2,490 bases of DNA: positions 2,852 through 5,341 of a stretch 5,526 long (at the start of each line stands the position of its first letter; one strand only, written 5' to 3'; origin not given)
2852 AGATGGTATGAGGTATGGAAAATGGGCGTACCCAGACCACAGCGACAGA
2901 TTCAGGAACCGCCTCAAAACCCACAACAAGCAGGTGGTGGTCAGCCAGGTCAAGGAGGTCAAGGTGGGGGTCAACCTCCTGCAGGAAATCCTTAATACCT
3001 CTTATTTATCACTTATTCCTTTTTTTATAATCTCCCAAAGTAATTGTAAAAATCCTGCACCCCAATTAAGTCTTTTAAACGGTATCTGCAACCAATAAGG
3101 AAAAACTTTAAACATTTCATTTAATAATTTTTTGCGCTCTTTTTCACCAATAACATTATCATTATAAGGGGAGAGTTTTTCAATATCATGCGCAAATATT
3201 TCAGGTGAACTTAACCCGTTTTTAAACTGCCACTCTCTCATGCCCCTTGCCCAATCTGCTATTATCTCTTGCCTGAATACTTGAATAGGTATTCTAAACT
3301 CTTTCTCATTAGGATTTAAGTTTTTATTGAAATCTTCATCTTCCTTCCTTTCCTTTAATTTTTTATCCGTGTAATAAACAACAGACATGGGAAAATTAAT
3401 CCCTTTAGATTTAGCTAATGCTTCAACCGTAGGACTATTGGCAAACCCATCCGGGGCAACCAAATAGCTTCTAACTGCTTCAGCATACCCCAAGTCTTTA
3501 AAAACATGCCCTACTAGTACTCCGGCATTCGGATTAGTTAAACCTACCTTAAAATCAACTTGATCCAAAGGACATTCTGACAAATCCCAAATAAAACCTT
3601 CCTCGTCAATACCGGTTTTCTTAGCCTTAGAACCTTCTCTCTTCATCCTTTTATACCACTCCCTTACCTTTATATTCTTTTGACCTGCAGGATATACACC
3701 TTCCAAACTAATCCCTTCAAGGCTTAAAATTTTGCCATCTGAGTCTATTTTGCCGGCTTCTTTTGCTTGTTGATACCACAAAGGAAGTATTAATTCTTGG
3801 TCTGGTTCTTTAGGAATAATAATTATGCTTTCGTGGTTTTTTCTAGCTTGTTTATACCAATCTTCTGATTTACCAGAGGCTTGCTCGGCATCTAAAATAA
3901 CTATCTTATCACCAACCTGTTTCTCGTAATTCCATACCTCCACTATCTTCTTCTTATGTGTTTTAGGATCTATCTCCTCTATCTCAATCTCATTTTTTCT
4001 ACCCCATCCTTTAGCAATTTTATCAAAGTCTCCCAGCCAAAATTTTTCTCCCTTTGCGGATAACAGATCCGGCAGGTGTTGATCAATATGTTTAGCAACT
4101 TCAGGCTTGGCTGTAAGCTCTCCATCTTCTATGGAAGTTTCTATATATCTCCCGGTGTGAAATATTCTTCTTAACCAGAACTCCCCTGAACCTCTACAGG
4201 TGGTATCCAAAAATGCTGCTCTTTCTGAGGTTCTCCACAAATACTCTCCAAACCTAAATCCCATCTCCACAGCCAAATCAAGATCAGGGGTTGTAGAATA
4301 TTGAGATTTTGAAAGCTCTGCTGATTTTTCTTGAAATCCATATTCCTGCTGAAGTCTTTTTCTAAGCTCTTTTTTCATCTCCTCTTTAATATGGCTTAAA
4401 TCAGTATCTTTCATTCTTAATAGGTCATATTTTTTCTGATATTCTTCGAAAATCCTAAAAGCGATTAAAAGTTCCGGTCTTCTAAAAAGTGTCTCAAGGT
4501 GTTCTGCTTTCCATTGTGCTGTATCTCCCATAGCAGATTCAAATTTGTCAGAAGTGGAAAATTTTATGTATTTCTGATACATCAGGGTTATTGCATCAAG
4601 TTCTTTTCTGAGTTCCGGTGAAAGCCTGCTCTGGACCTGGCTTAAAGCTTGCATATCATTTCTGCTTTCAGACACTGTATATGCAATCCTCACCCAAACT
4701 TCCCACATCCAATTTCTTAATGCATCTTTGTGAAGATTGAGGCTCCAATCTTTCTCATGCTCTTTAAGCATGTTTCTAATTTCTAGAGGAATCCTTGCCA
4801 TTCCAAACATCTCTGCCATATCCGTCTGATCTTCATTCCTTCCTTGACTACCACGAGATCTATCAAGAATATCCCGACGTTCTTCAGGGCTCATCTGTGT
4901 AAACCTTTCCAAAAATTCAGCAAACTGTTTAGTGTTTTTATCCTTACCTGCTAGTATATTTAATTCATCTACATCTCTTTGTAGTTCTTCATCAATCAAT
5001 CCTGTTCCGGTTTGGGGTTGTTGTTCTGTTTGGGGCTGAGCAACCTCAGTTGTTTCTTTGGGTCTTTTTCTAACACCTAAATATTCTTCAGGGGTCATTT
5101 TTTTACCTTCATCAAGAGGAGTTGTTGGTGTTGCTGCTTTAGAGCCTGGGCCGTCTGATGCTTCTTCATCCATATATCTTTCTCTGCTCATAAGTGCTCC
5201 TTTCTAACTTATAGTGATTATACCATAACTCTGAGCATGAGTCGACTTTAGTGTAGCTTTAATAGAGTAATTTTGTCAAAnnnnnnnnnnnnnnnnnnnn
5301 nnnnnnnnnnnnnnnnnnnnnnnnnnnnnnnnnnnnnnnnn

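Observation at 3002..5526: RHH antitoxin-like gene leading into a 729-aa orphan: candidate non-canonical two-gene (toxin-antitoxin or defence-like) module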

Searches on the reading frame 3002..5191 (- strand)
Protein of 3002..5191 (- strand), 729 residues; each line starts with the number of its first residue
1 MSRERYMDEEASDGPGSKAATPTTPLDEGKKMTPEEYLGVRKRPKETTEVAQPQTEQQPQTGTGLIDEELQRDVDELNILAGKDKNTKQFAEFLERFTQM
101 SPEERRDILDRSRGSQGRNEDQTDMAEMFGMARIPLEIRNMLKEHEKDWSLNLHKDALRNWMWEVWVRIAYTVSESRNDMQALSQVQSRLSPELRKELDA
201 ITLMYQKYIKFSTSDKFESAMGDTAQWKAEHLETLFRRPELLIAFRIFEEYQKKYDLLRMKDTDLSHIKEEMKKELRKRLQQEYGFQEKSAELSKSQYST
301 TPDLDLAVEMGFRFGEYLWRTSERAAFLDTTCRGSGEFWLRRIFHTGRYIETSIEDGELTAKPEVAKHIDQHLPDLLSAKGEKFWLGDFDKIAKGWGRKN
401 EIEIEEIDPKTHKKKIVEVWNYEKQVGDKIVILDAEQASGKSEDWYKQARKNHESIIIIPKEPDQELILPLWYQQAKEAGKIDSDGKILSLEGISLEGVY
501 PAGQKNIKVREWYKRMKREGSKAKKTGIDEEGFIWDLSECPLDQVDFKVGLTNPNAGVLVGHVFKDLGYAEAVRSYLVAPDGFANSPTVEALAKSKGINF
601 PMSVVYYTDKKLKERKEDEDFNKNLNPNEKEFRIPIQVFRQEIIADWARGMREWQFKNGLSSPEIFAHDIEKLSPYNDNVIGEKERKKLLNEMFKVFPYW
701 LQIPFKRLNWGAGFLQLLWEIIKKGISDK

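Call 3: search_protein_families(library=pfam, proteins=[window:3002-5191:-], max_evalue=1)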
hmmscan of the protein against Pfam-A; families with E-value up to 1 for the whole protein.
window:3002-5191:- (729 aa): 4 families
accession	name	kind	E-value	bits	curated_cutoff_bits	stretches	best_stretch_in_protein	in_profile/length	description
PF03291.22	mRNA_G-N7_MeTrfase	-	0.0048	16.5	26.6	1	210-297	209-300/315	mRNA (guanine-N(7))-methyltransferase domain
PF09681.16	Phage_rep_org_N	-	0.067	13.6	23.3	1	453-490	11-48/121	N-terminal phage replisome organiser (Phage_rep_org_N)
PF10012.15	DUF2255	-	0.13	13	29.8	1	398-460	7-64/115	Uncharacterized protein conserved in bacteria (DUF2255)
PF19662.4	DUF6165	-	0.18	12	27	1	240-274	22-55/134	Family of unknown function (DUF6165)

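Call 5: find_encoding_contigs(protein=window:3002-5191:-, flank=10000, max_places=10)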
Protein window:3002-5191:- (729 aa): no gene with exactly this product is on record in the collection.

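Call 6: search_protein_families(library=padloc, proteins=[window:3002-5191:-], max_evalue=1)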
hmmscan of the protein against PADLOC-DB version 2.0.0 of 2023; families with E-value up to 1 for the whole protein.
window:3002-5191:- (729 aa): 0 families

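Call 7: find_homologous_proteins(query=window:3002-5191:-, max_evalue=0.001)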
Query window:3002-5191:- (729 aa): 3 proteins with E <= 0.001 among 8000 candidates.
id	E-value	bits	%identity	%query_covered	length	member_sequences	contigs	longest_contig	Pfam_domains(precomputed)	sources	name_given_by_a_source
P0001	0.0e+0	1663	100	100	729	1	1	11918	-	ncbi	-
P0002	2.0e-128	448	40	88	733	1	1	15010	-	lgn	-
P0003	7.8e-70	254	37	31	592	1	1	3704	-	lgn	-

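Call 8: search_protein_families(library=ncbifam, proteins=[window:3002-5191:-], max_evalue=1)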
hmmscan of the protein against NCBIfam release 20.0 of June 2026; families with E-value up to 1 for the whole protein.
window:3002-5191:- (729 aa): 0 families

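Call 9: search_protein_families(library=phrogs, proteins=[window:3002-5191:-], max_evalue=1)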
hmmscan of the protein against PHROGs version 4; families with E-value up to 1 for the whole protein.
window:3002-5191:- (729 aa): 0 families

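Call 10: find_encoding_contigs(protein=P0001, flank=10000)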
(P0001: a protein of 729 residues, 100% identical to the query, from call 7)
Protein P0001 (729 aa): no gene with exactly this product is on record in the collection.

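Call 11: find_encoding_contigs(protein=P0002, flank=10000)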
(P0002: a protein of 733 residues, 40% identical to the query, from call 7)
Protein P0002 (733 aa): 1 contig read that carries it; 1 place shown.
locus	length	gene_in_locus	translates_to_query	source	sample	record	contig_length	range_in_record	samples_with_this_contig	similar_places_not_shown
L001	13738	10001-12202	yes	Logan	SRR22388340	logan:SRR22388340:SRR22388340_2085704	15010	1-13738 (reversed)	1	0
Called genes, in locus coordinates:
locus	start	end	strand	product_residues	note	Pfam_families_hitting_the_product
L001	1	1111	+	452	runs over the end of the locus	PF11638:DnaA_N, PF00308:Bac_DnaA, PF01695:IstB_IS21, PF00004:AAA, PF00910:RNA_helicase (faint), PF01637:ATPase_2 (weak), PF13401:AAA_22 (weak), PF08299:Bac_DnaA_C, +1 more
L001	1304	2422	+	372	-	PF00712:DNA_pol3_beta, PF02767:DNA_pol3_beta_2, PF02768:DNA_pol3_beta_3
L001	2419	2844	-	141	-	-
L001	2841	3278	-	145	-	-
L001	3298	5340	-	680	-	-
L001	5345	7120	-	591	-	PF19044:P-loop_TraG, PF01935:DUF87, PF12846:AAA_10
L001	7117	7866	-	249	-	PF26593:TraC-like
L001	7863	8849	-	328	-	PF12666:PrgI (weak)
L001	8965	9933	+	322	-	-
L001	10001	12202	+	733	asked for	-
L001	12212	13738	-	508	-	?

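Call 12: find_encoding_contigs(protein=P0003, flank=10000)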
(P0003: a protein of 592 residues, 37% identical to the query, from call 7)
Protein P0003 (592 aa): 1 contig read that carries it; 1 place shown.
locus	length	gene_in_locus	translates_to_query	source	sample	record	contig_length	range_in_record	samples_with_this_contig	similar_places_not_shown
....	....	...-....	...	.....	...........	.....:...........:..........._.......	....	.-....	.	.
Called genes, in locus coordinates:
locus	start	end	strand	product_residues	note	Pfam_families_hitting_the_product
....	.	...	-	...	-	?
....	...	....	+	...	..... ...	-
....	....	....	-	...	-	?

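Call 17: find_related_loci(query=A1, collection=genome_contigs, flank=10000)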
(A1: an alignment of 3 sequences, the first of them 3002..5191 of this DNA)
Query A1 (729 aa) in genome_contigs; peptide patterns used: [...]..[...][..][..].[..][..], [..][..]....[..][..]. (x = any residue, [..] = any of these).
105 stretches matched a pattern, but none encodes a relative of the query by tblastn (E <= 1e-3).

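Call 27: search_protein_representatives(alignment_id=A1)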
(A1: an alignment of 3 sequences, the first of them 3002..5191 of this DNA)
Query: 3 sequences, 708 profile positions. Proteins with E-value up to 0.001 (for the whole library): 10; up to 1e-10: 7; up to 1e-30: 7. The best 10 are listed.
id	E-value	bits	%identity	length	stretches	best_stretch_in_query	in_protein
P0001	0.0e+00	1277.0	-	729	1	1-708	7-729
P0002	0.0e+00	1177.5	-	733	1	5-708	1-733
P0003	1.1e-257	873.6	-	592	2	1-398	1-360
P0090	3.6e-128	445.4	-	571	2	143-386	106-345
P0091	9.0e-106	371.4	-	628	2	39-386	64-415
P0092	1.8e-97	344.0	-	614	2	108-395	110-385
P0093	1.3e-72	261.8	-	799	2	144-381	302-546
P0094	6.0e-06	41.4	-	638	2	185-272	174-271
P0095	9.9e-06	40.7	-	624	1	72-348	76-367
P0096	6.5e-04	34.7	-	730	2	19-275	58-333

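Call 33: find_homologous_proteins(query=A2, max_evalue=0.001)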
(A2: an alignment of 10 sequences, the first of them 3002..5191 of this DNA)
Query A2 (10 sequences) (729 aa, profile of the alignment): 3 proteins with E <= 0.001 among 8000 candidates.
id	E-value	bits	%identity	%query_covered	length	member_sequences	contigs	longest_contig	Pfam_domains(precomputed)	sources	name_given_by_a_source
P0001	3.9e-223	761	100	100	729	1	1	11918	-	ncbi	-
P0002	5.8e-214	731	40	88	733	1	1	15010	-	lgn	-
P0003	2.5e-199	682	37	31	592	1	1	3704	-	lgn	-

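Call 36: find_related_loci(query=A3, collection=metagenome_contigs, flank=8000)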
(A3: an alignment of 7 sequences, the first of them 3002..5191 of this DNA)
Query A3 (729 aa) in metagenome_contigs; peptide patterns used: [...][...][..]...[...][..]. (x = any residue, [..] = any of these).
65 stretches matched a pattern, but none encodes a relative of the query by tblastn (E <= 1e-3).

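Call 38: find_encoding_contigs(protein=P0090, flank=8000, max_places=3)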
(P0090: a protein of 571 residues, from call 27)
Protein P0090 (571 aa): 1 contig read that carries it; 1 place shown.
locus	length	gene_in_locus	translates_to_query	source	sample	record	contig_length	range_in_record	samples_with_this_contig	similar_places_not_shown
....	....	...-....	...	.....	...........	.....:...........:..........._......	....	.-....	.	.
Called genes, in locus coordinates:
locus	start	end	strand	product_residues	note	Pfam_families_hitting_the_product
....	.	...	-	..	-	?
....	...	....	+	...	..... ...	-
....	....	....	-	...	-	?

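Call 40: find_encoding_contigs(protein=P0092, flank=10000, max_places=3)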
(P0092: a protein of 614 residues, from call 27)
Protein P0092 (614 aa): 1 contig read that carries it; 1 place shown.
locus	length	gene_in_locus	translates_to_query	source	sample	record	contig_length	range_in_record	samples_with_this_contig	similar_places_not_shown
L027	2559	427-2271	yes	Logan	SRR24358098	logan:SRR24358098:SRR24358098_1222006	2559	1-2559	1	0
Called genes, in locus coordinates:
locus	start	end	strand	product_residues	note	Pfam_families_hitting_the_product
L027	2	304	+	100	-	?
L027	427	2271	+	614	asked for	-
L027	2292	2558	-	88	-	?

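Call 47: predict_structure(alignment_id=A1)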
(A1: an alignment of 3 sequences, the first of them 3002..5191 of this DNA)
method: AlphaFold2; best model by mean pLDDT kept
length: 729 residues; sequences in the alignment: 3
mean_pLDDT: 43.1   pTM: 0.33
mean pLDDT of the five models: 43.1, 42.4, 41.5, 40.3, 40.1
residues with pLDDT >= 90: 0; 70-90: 52; 50-70: 190; < 50: 487
segments of 3 or more residues with pLDDT < 50: 1-90, 105-107, 109-128, 171-175, 207-230, 290-300, 321-383, 387-410, 412-429, 460-470, 489-503, 521-526, 530-537, 545-729
pLDDT, mean of each block of 10 residues (from residue 1): 28 23 25 29 24 23 36 44 44 56 49 34 43 63 62 66 70 50 68 69 49 28 33 58 66 64 65 82 64 43 68 62 40 27 30 33 31 30 46 30 36 38 36 62 66 53 46 57 57 37 53 64 46 47 43 27 26 29 33 27 25 33 32 23 32 36 33 28 34 35 29 36 33
secondary structure, 60 per line:
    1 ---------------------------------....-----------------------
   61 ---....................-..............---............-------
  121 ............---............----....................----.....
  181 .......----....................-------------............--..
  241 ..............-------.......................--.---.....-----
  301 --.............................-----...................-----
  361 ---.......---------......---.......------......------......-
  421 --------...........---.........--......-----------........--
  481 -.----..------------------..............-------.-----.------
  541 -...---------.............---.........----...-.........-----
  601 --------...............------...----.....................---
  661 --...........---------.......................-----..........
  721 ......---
elements in order (helices of 4 or more, strands of 3 or more residues): H34-37 H64-83 H85-98 H102-113 H121-132 H136-147 H152-171 H176-187 H192-211 H225-236 H239-254 H262-284 H291-295 H304-331 H337-355 H364-370 H380-385 H389-395 E402-407 E414-419 E429-434 H435-439 H443-451 E454-459 H471-478 H507-520 H554-566 H570-578 H587-595 H609-623 H637-657 H663-673 H683-705 H711-726

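Call 49: search_solved_structures(query=A3, max_evalue=10)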
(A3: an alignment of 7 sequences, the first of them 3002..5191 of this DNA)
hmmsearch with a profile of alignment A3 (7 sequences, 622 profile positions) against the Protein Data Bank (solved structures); distinct sequences matched with E-value up to 10: 2.
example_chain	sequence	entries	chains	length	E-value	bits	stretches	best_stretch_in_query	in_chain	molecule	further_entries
4a1g_E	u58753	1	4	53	0.073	15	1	469-509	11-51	PROTEIN CASC5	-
8qyh_A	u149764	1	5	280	1.2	11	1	229-265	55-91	Anti-phage defense ZorAB system ZorA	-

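Call 50: search_protein_families(library=pfam, alignment_id=A2, max_evalue=1)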
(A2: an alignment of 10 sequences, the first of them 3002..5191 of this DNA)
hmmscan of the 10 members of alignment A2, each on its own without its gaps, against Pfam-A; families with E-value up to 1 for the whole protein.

A. member 1, window:3002-5191:- (729 aa): 4 families
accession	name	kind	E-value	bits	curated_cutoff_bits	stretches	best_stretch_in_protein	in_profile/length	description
PF03291.22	mRNA_G-N7_MeTrfase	-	0.0048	16.5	26.6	1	210-297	209-300/315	mRNA (guanine-N(7))-methyltransferase domain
PF09681.16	Phage_rep_org_N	-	0.067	13.6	23.3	1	453-490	11-48/121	N-terminal phage replisome organiser (Phage_rep_org_N)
PF10012.15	DUF2255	-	0.13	13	29.8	1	398-460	7-64/115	Uncharacterized protein conserved in bacteria (DUF2255)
PF19662.4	DUF6165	-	0.18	12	27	1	240-274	22-55/134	Family of unknown function (DUF6165)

B. families by the number of members that match (of 10 scanned): 11 families
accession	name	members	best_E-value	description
PF03291.22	mRNA_G-N7_MeTrfase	1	0.0048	mRNA (guanine-N(7))-methyltransferase domain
PF09681.16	Phage_rep_org_N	1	0.067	N-terminal phage replisome organiser (Phage_rep_org_N)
PF09753.14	Use1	1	0.1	Membrane fusion protein Use1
PF22504.1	DUF6993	1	0.11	Domain of unknown function (DUF6993)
PF10012.15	DUF2255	1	0.13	Uncharacterized protein conserved in bacteria (DUF2255)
PF23268.1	RIN1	1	0.17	RIN1-like domain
PF19662.4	DUF6165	1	0.18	Family of unknown function (DUF6165)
PF11728.13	ArAE_1_C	1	0.21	Putative aromatic acid exporter C-terminal domain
PF09159.16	Ydc2-catalyt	1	0.38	Mitochondrial resolvase Ydc2 / RNA splicing MRS1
PF03748.19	FliL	1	0.42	Flagellar basal body-associated protein FliL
PF16810.10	RXLR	1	0.59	RXLR phytopathogen effector protein, Avirulence activity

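Call 51: search_protein_families(library=pfam, proteins=[L001:3298-5340:-, L001:8965-9933:+, L001:7863-8849:-, L001:7117-7866:-, L001:5345-7120:-, L001:2841-3278:-, L001:2419-2844:-, L001:12212-13576:-], max_evalue=0.1)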
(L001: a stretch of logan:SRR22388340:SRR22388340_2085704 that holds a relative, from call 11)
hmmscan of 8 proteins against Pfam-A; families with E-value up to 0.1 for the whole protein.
L001:3298-5340:- (680 aa): 1 family
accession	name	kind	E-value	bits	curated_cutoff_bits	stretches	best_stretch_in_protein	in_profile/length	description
PF22906.1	GULLO2-like_3rd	-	0.026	14.6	27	1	366-386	14-34/40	L-gulonolactone oxidase 2-like, C-terminal domain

L001:8965-9933:+ (322 aa): 0 families

L001:7863-8849:- (328 aa): 5 families
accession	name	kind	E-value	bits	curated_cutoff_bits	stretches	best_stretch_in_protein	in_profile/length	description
PF12666.12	PrgI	-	1.1e-07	32.8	27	1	6-91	2-88/91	PrgI family protein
PF13620.12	CarboxypepD_reg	-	0.00011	22.9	32.3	1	243-299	2-57/82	Carboxypeptidase regulatory-like domain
PF04932.20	Wzy_C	-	0.016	15.4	31.7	1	22-70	13-61/149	O-Antigen ligase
PF08650.15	DASH_Dad4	-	0.072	13.5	29.8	0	187-213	11-37/71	DASH complex subunit Dad4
PF15294.11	Leu_zip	-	0.083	12.9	28.2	0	140-201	213-275/275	Leucine zipper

L001:7117-7866:- (249 aa): 1 family
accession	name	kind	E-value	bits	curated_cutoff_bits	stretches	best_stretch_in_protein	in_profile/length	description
PF22306.1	PAV1-137_bromodom-like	-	0.01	16.3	27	1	118-172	53-108/115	PAV1-137, bromodomain-like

L001:5345-7120:- (591 aa): 6 families
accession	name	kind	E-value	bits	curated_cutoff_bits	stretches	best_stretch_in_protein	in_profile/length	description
PF19044.6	P-loop_TraG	-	8.3e-30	104.2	25.8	1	244-551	26-347/413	TraG P-loop domain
PF12846.13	AAA_10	-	1.4e-12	47.8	27.5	1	246-512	20-295/362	AAA-like domain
PF01935.23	DUF87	-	4.8e-09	37.1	23.2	1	252-316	28-94/220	Helicase HerA, central domain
PF00270.35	DEAD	-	0.0044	17.2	26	0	245-348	12-107/167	DEAD/DEAH box helicase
PF03135.19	CagE_TrbE_VirB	-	0.023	15.1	21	1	133-193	134-197/204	CagE, TrbE, VirB family, component of type IV transporter system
PF11130.14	TraC_F_IV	-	0.025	14.1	28.1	1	111-193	292-373/375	TraC protein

L001:2841-3278:- (145 aa): 2 families
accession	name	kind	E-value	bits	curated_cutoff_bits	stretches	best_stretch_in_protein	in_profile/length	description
PF13205.12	Big_5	-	0.0019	19.3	23.6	1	52-139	9-105/105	Bacterial Ig-like domain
PF25249.1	Ig_CFAP65_7th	-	0.035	14.3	28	1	57-128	24-96/120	CFAP65, seventh Ig-like domain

L001:2419-2844:- (141 aa): 2 families
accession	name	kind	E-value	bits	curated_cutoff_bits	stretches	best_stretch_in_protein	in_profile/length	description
PF13205.12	Big_5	-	0.00058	21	23.6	1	42-135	7-105/105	Bacterial Ig-like domain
PF00895.25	ATP-synt_8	-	0.0085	17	23.4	1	9-45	10-47/55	ATP synthase protein 8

L001:12212-13576:- (454 aa): 1 family
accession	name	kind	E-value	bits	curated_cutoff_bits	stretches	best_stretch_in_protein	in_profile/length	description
PF23473.1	LysM3_LYK4_5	-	0.074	13.6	29.3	0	153-185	12-42/48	LYK4/5 LysM3 domain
